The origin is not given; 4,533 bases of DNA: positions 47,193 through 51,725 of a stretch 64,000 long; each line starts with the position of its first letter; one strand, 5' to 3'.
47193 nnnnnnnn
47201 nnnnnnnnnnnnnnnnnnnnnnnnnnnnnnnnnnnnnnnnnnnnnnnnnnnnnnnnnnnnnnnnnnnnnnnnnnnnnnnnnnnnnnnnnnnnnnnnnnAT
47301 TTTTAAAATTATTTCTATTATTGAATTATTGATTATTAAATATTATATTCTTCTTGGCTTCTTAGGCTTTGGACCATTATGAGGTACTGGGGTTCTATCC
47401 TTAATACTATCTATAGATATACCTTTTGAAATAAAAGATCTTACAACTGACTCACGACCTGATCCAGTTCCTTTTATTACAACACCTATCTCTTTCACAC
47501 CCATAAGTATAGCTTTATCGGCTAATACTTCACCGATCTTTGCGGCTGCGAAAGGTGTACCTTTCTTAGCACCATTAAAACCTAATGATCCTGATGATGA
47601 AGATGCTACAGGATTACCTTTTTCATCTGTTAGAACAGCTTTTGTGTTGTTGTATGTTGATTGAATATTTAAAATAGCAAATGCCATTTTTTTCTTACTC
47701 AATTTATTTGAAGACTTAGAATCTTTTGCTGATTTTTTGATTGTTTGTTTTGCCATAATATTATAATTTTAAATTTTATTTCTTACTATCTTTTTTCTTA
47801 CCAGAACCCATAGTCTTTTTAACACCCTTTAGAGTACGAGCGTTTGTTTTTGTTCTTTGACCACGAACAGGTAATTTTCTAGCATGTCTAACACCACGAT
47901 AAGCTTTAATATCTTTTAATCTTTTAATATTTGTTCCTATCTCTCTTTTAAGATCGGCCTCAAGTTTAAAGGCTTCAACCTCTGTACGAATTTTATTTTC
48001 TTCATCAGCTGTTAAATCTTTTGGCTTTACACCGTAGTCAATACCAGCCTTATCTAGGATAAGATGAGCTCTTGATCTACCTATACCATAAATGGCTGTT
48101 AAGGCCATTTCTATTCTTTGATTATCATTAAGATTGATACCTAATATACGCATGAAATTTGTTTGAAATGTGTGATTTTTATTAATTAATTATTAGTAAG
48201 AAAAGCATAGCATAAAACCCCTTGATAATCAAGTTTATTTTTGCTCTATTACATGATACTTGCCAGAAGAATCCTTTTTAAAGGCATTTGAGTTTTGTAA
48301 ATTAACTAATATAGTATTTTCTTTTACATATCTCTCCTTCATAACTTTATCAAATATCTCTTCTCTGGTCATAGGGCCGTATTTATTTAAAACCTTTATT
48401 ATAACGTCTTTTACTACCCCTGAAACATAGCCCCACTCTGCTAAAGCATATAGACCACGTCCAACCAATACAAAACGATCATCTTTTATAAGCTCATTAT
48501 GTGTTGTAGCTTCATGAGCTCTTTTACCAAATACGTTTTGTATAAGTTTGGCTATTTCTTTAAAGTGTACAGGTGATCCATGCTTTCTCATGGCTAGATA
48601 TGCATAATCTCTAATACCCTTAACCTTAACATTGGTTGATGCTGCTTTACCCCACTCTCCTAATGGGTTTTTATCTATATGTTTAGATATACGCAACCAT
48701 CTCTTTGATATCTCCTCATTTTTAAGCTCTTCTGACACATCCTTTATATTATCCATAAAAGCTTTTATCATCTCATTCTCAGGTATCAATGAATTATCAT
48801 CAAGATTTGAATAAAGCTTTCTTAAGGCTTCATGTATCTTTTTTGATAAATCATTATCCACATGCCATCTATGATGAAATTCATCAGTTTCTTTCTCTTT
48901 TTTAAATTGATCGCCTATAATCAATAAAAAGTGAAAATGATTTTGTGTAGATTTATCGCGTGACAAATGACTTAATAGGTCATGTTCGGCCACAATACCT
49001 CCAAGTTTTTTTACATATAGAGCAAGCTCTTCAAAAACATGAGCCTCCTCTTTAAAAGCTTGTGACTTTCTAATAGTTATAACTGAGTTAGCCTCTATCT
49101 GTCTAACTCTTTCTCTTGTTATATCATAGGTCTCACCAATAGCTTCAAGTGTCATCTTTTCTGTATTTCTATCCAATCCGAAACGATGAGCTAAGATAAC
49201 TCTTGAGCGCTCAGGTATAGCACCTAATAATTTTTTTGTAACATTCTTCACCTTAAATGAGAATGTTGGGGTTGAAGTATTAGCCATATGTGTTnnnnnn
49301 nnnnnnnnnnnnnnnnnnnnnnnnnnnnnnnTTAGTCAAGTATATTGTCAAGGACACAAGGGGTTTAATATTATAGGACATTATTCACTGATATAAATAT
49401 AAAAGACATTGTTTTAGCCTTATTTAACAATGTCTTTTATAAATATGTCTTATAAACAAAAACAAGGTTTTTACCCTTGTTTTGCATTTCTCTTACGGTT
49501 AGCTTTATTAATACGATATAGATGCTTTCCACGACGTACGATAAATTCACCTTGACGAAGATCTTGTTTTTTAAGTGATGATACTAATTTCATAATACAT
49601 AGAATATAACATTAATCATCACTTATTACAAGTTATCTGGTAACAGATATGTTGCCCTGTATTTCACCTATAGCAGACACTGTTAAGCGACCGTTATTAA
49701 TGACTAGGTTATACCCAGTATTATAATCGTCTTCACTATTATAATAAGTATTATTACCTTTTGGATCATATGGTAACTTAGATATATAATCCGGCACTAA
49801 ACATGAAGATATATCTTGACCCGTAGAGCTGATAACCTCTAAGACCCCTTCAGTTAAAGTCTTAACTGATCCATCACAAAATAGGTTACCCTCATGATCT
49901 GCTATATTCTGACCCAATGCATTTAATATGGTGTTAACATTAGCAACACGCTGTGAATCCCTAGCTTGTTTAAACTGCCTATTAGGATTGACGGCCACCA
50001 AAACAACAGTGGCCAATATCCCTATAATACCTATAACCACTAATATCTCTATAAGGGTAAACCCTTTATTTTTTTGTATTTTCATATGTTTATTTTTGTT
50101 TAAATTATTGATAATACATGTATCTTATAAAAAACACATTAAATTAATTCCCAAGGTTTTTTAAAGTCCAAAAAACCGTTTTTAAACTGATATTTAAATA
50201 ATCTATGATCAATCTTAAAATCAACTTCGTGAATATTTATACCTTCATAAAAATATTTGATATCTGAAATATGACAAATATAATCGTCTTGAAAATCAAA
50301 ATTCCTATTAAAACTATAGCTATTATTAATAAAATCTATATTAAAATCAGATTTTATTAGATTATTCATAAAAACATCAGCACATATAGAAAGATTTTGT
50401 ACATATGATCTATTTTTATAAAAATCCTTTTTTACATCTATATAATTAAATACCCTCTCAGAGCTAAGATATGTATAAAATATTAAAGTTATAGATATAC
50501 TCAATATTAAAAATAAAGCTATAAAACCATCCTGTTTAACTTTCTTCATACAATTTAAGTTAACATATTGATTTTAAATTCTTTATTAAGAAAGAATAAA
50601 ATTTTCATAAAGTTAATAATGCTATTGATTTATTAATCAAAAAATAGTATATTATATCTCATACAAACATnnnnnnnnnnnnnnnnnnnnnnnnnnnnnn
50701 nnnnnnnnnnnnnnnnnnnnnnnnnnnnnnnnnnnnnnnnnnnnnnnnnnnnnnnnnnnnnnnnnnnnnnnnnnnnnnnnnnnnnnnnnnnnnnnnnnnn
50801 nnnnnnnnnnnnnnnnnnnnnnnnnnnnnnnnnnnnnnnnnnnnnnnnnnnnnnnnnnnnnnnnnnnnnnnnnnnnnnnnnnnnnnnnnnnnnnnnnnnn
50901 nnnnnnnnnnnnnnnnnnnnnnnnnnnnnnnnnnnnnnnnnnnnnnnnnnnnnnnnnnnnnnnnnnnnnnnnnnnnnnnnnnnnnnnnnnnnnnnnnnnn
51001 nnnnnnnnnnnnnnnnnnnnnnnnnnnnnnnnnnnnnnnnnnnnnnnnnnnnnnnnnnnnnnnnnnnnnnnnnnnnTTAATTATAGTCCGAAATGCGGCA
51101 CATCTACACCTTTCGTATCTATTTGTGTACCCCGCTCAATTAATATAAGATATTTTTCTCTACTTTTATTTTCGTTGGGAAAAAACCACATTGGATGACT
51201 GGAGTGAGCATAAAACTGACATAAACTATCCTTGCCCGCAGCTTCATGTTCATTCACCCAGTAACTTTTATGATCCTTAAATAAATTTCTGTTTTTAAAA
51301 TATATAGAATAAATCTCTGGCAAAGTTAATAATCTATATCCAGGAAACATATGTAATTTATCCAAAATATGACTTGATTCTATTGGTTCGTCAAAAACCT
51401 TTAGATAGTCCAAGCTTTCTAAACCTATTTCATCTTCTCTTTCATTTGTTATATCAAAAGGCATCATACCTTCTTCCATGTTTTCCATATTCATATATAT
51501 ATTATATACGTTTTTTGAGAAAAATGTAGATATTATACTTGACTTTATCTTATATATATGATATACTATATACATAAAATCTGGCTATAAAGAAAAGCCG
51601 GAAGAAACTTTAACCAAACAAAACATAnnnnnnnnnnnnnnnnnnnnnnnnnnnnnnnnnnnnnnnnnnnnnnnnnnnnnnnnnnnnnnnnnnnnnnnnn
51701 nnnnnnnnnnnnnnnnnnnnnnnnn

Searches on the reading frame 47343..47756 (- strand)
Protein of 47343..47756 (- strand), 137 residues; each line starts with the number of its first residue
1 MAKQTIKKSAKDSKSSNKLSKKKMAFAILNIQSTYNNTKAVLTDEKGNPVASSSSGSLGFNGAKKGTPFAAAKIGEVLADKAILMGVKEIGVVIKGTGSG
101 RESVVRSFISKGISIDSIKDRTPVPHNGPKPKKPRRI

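Call 9: search_protein_families(library=pfam, proteins=[window:47343-47756:-], max_evalue=0.001)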
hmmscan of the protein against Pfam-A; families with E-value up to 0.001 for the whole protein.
window:47343-47756:- (137 aa): 1 family
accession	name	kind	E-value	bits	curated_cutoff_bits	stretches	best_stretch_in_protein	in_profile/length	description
PF00411.24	Ribosomal_S11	-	1.1e-28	100.3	25.1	1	28-136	2-110/110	Ribosomal protein S11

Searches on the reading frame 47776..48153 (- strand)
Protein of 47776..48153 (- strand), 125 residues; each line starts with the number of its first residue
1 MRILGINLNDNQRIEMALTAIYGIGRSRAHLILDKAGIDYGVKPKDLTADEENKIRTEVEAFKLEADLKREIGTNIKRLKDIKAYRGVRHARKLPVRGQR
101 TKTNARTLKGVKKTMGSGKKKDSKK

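Call 9: search_protein_families(library=pfam, proteins=[window:47776-48153:-], max_evalue=0.001)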
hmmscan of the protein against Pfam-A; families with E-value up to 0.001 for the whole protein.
window:47776-48153:- (125 aa): 1 family
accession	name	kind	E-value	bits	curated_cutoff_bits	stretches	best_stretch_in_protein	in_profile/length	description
PF00416.27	Ribosomal_S13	-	9.7e-31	107.3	31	1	2-107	1-128/128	Ribosomal protein S13/S18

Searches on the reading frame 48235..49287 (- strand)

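Call 9: search_protein_families(library=pfam, proteins=[window:48235-49287:-], max_evalue=0.001)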
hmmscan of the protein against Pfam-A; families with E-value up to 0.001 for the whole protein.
window:48235-49287:- (350 aa): 2 families
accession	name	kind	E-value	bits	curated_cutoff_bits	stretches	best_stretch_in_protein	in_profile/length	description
PF04545.22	Sigma70_r4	-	1.5e-10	40.9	24.1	1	21-69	2-45/50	Sigma-70, region 4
PF05066.19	HARE-HTH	-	7.1e-10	39.6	25.9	1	228-285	6-71/71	HB1, ASXL, restriction endonuclease HTH domain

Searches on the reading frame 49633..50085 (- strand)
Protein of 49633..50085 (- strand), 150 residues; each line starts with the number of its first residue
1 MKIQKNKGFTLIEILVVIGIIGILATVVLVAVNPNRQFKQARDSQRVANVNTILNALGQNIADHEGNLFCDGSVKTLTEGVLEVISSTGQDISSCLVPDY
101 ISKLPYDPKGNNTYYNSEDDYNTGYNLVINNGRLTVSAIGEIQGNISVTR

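Call 9: search_protein_families(library=pfam, proteins=[window:49633-50085:-], max_evalue=0.001)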
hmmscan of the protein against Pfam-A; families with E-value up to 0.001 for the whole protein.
window:49633-50085:- (150 aa): 1 family
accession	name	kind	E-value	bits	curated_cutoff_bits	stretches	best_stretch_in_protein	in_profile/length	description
PF07963.17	N_methyl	-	1.4e-08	34.4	21.2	1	5-29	3-27/27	Prokaryotic N-terminal methylation motif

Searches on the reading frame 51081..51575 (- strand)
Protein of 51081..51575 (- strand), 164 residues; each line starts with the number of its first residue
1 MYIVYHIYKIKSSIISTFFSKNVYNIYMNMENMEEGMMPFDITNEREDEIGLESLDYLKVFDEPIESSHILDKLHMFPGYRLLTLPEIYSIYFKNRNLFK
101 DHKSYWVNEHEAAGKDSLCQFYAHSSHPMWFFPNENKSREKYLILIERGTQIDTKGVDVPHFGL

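Call 3: search_protein_families(library=pfam, proteins=[window:51081-51575:-], max_evalue=1)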
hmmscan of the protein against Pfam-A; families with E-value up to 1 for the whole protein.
window:51081-51575:- (164 aa): 1 family
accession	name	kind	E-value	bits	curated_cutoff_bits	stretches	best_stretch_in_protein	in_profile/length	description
PF06819.16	Arc_PepC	-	0.13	12.9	23.4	1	14-69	14-70/110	Archaeal Peptidase A24 C-terminal Domain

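Call 4: search_protein_families(library=ncbifam, proteins=[window:51081-51575:-], max_evalue=1)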
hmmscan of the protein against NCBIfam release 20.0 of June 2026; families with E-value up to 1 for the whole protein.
window:51081-51575:- (164 aa): 1 family
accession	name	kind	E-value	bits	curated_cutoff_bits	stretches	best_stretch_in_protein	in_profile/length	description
NF047464.1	FibnectbindLIC11051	equivalog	0.019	13.4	1000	1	18-109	310-396/685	LIC_11051 family fibronectin-binding protein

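Call 88: search_protein_families(library=padloc, proteins=[window:51081-51575:-], max_evalue=0.01)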
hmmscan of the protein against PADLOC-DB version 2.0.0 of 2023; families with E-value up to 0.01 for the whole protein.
window:51081-51575:- (164 aa): 0 families

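Call 89: search_protein_families(library=phrogs, proteins=[window:51081-51575:-], max_evalue=0.01)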
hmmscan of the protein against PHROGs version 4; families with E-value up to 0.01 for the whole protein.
window:51081-51575:- (164 aa): 0 families
